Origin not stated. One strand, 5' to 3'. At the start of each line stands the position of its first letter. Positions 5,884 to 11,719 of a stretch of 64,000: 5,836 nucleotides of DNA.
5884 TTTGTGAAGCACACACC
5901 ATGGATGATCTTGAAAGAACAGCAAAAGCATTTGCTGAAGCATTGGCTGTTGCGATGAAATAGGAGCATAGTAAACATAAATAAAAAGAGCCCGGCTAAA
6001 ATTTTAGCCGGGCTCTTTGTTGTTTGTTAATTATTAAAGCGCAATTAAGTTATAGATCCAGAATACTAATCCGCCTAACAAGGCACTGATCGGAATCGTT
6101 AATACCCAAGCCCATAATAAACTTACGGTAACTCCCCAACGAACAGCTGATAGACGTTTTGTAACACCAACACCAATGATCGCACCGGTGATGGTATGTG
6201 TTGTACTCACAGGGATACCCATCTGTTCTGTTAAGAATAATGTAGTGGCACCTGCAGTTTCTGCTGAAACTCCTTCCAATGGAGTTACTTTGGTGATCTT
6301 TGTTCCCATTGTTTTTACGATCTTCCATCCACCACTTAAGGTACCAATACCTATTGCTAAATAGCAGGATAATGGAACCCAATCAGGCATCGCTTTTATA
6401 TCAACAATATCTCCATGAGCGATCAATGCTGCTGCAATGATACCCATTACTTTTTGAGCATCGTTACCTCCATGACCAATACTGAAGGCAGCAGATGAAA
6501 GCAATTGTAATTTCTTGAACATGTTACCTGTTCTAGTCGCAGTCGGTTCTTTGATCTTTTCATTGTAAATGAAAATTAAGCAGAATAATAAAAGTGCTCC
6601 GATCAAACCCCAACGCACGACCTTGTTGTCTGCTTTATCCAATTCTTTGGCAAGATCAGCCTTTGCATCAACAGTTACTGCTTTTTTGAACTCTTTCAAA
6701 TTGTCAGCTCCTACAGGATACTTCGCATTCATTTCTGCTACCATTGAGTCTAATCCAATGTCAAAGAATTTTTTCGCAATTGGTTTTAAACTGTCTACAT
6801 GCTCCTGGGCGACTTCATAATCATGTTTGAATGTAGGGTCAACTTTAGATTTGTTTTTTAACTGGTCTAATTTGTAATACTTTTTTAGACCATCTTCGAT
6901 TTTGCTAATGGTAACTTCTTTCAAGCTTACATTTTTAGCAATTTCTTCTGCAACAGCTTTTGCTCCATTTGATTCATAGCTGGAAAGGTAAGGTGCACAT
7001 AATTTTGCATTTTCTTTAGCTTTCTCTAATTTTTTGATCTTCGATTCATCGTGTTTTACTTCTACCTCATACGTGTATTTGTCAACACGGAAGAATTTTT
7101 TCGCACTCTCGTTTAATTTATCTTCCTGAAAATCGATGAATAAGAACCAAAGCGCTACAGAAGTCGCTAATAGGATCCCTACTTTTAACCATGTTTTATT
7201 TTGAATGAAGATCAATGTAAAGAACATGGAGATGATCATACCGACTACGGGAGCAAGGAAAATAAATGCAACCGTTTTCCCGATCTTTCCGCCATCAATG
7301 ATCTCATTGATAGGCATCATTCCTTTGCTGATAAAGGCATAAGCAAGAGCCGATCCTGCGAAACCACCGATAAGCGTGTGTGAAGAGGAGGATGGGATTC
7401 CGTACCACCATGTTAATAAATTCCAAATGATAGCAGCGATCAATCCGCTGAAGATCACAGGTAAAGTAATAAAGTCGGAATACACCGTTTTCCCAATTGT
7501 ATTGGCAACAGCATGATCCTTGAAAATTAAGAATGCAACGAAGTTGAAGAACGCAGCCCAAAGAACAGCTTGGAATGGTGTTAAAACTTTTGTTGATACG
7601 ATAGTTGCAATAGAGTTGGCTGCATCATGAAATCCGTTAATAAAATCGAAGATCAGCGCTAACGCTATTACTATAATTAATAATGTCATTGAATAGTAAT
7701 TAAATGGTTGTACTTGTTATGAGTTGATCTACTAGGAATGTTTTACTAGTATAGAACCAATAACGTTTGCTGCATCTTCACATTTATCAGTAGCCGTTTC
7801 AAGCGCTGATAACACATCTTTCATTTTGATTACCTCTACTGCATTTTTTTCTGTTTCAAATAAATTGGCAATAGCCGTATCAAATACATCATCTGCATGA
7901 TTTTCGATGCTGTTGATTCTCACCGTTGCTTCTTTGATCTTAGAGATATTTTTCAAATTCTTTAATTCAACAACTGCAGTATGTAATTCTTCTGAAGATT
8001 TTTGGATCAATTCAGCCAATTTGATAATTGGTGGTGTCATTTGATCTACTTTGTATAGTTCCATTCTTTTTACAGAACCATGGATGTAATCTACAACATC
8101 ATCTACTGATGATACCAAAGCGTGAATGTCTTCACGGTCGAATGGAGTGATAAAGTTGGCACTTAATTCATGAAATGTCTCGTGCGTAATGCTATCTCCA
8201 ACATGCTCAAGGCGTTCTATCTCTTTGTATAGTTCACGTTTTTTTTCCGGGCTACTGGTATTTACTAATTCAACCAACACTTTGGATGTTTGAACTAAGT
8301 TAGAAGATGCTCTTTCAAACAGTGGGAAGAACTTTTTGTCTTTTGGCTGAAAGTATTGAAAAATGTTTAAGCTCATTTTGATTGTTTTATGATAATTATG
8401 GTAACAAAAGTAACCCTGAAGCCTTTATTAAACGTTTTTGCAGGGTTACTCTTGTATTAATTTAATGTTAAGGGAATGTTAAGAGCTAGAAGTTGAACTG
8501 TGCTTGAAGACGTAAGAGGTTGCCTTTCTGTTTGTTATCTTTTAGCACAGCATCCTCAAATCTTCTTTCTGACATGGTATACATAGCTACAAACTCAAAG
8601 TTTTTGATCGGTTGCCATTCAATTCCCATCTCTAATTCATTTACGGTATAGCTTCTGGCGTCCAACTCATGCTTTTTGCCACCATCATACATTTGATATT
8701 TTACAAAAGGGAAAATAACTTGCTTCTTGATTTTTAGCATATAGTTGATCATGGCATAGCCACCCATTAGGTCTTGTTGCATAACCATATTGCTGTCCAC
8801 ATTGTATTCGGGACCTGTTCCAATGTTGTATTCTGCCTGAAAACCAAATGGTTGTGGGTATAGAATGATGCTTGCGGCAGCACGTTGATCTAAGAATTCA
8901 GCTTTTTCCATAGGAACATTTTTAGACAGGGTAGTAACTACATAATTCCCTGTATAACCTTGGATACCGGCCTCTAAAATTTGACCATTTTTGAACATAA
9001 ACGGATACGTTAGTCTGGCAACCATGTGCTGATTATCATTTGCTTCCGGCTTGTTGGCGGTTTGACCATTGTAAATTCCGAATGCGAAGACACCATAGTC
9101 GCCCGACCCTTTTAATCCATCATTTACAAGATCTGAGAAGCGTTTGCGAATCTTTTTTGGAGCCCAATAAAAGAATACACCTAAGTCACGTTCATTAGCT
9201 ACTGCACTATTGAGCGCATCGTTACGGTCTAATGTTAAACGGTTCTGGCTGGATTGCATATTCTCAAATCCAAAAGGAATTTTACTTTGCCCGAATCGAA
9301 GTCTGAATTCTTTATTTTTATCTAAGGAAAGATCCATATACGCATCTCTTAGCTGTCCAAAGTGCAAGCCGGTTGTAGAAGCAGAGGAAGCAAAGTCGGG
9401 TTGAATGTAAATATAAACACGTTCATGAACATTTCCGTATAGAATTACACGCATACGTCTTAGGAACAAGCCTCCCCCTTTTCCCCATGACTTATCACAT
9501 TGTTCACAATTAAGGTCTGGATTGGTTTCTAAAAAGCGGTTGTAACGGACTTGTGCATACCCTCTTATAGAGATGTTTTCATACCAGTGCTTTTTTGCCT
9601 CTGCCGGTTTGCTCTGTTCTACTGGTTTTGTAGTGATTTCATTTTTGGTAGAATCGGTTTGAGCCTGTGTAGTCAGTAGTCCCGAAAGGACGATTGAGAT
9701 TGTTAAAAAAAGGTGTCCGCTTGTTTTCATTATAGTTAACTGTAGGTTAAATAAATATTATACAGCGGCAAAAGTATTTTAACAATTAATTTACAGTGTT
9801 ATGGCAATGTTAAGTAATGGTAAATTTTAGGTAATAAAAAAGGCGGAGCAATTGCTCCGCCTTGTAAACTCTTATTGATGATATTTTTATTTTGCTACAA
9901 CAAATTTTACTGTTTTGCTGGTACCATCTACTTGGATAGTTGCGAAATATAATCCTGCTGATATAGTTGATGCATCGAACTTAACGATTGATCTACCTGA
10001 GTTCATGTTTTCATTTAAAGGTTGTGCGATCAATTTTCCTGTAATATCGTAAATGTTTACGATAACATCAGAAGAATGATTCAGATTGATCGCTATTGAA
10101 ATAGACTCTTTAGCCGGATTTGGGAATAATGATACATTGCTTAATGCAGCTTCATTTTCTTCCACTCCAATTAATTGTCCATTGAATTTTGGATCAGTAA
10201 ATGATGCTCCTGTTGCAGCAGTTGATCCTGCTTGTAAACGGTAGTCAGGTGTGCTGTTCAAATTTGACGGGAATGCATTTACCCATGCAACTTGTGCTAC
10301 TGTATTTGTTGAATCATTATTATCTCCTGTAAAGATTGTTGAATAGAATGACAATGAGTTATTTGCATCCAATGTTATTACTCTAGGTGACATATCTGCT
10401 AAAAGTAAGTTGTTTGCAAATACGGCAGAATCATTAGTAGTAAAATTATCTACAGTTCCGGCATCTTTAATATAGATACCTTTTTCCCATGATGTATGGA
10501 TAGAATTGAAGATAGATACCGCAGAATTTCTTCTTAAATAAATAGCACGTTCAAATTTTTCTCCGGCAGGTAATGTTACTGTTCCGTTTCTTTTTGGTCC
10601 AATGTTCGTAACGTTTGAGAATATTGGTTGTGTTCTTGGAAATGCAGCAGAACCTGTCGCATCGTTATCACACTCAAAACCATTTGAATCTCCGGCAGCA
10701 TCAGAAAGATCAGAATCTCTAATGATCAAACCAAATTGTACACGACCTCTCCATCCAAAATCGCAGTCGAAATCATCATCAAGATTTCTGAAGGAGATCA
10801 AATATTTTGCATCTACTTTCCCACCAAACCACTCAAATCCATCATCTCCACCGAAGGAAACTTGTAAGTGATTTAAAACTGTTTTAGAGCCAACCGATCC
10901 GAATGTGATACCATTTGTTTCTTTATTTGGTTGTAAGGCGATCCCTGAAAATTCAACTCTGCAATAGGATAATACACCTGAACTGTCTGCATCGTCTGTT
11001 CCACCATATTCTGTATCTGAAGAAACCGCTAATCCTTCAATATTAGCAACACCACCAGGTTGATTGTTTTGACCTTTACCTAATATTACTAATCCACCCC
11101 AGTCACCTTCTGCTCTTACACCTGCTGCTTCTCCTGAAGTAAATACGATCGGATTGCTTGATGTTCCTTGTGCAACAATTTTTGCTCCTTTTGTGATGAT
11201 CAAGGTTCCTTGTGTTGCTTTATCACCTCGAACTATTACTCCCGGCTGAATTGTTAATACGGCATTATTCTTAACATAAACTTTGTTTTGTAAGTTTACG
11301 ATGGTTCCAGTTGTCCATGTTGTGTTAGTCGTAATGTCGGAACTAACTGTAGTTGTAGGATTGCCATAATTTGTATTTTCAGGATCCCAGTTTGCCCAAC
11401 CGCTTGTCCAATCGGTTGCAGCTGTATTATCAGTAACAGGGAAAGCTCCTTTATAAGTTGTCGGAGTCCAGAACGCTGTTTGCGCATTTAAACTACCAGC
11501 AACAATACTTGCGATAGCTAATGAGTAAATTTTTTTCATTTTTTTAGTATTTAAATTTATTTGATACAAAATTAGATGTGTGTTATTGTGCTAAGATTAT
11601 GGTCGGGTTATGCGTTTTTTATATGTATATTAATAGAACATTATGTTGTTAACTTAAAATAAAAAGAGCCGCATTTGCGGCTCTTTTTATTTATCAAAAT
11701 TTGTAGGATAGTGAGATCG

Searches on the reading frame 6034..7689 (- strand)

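Call 21: search_protein_families(library=pfam, proteins=[window:6034-7689:-], max_evalue=0.01)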
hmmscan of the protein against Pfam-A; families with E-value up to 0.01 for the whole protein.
window:6034-7689:- (551 aa): 2 families
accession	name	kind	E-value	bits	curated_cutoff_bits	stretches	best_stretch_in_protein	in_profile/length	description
PF01384.25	PHO4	-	1.3e-98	330.7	33.7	1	18-539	1-350/350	Phosphate transporter family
PF15088.11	NADH_dh_m_C1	-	0.00069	19.5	27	1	166-187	13-34/49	NADH dehydrogenase [ubiquinone] 1 subunit C1, mitochondrial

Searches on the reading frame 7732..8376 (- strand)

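Call 21: search_protein_families(library=pfam, proteins=[window:7732-8376:-], max_evalue=0.01)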
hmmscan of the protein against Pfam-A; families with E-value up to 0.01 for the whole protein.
window:7732-8376:- (214 aa): 1 family
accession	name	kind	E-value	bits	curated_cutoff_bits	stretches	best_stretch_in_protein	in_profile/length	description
PF01865.21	PhoU_div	-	6.5e-26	91.4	24.4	1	23-211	16-213/214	Protein of unknown function DUF47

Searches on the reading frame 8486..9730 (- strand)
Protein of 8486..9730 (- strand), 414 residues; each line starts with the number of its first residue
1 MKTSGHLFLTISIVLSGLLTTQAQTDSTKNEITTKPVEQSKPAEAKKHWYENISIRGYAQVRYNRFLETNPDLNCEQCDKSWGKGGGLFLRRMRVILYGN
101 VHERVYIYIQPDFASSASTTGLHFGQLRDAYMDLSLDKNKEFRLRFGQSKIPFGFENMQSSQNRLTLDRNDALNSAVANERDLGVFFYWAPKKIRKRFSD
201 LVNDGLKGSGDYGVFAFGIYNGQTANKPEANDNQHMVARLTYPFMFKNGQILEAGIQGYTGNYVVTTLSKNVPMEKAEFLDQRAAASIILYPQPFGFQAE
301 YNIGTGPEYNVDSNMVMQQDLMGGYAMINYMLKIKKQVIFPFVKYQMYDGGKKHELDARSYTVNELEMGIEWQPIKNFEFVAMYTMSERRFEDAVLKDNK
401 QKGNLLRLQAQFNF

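Call 4: search_protein_families(library=pfam, proteins=[window:8486-9730:-])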
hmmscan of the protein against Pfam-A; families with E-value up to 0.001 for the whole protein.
window:8486-9730:- (414 aa): 1 family
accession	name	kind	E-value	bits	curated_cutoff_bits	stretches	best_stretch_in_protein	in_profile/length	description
PF07396.17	Porin_O_P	-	1.4e-32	113.8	20.9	1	89-414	28-370/370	Phosphate-selective porin O and P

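Call 6: search_protein_families(library=ncbifam, proteins=[window:8486-9730:-], max_evalue=0.00001)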
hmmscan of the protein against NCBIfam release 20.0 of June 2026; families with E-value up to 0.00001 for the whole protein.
window:8486-9730:- (414 aa): 1 family
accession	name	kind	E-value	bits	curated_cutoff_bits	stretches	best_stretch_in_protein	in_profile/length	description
NF040900.1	porin_ExtI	equivalog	3.9e-09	35.8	150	1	45-187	26-173/403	selenite/tellurite reduction operon porin ExtI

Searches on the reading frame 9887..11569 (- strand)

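Call 4: search_protein_families(library=pfam, proteins=[window:9887-11569:-])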
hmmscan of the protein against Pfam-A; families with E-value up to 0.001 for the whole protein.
window:9887-11569:- (560 aa): 1 family
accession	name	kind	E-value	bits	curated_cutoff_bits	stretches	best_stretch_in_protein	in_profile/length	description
PF18962.6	Por_Secre_tail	-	4.6e-13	49.7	27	1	481-558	1-75/75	Secretion system C-terminal sorting domain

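Call 6: search_protein_families(library=ncbifam, proteins=[window:9887-11569:-], max_evalue=0.00001)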
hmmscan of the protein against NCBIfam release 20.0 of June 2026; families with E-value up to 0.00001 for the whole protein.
window:9887-11569:- (560 aa): 3 families
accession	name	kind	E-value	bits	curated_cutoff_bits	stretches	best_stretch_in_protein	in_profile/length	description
TIGR04183.1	Por_Secre_tail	domain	2e-11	43.7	23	1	481-558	1-71/72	T9SS type A sorting domain-containing protein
NF038113.1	T9SSA_dep_M36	equivalog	4.1e-11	41.8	885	1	458-558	772-868/869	T9SS-dependent M36 family metallopeptidase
NF052323.1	T9SSA_dep_M6i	equivalog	4.1e-07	28.4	600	1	482-554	961-1037/1043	T9SS-dependent M6-like inactivated metalloprotease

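Call 21: search_protein_families(library=pfam, proteins=[window:9887-11569:-], max_evalue=0.01)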
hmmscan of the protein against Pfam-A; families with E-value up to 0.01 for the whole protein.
window:9887-11569:- (560 aa): 1 family
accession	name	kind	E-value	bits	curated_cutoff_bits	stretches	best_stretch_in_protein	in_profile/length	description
PF18962.6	Por_Secre_tail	-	4.6e-13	49.7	27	1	481-558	1-75/75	Secretion system C-terminal sorting domain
